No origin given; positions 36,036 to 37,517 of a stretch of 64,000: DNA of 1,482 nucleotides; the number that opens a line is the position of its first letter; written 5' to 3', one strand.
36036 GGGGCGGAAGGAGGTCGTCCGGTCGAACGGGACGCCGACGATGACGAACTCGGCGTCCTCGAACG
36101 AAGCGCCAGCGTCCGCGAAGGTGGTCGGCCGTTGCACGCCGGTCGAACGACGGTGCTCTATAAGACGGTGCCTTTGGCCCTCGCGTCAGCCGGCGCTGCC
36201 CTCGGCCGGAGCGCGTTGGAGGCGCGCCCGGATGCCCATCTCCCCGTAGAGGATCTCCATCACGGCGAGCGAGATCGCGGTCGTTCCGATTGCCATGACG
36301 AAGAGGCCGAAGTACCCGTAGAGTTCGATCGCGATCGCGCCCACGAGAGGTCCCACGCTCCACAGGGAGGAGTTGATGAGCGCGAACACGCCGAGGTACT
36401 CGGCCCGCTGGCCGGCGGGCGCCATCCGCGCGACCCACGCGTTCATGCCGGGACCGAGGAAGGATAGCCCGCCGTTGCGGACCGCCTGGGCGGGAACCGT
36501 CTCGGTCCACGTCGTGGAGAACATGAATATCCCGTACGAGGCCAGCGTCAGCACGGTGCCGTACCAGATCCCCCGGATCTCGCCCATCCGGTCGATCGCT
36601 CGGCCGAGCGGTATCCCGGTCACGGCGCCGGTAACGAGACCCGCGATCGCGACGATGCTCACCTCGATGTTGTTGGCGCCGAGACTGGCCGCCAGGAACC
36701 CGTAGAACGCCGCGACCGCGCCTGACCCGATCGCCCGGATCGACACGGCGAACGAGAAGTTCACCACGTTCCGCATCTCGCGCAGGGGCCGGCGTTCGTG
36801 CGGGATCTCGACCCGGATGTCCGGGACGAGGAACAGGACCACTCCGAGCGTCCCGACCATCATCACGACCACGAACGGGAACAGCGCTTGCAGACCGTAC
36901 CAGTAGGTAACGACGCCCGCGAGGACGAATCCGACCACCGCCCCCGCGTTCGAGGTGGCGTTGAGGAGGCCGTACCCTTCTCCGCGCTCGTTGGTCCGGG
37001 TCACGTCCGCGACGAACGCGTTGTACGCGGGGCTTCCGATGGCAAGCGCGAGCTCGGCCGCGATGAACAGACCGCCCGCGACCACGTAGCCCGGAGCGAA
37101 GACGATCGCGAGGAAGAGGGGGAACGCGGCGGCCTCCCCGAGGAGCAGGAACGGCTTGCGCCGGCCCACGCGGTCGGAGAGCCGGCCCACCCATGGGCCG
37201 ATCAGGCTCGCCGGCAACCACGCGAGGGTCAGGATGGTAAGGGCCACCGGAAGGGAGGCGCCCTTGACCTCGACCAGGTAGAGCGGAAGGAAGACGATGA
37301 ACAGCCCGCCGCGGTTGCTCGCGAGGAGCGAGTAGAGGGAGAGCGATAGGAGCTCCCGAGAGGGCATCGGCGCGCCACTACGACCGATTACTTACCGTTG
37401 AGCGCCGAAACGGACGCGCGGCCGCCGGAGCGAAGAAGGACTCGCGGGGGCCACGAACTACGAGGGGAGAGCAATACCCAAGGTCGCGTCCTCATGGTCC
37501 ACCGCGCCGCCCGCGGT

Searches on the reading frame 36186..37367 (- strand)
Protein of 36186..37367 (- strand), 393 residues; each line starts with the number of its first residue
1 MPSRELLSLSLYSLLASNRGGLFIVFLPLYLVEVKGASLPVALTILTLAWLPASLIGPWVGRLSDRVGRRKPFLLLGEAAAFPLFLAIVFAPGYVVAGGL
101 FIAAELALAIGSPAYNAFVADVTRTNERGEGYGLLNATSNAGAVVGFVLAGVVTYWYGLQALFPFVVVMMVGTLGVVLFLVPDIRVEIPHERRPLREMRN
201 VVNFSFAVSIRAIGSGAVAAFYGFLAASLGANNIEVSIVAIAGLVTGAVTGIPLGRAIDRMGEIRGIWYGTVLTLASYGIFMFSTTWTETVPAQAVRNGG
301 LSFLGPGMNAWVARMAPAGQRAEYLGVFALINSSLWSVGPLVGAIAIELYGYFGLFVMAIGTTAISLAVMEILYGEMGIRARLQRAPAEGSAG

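Call 23: search_protein_families(library=pfam, proteins=[window:36186-37367:-])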
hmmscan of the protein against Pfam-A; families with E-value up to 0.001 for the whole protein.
window:36186-37367:- (393 aa): 1 family
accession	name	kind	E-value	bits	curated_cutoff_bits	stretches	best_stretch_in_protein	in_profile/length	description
PF07690.21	MFS_1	-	7.8e-36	124.1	33.4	2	13-187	5-180/347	Major Facilitator Superfamily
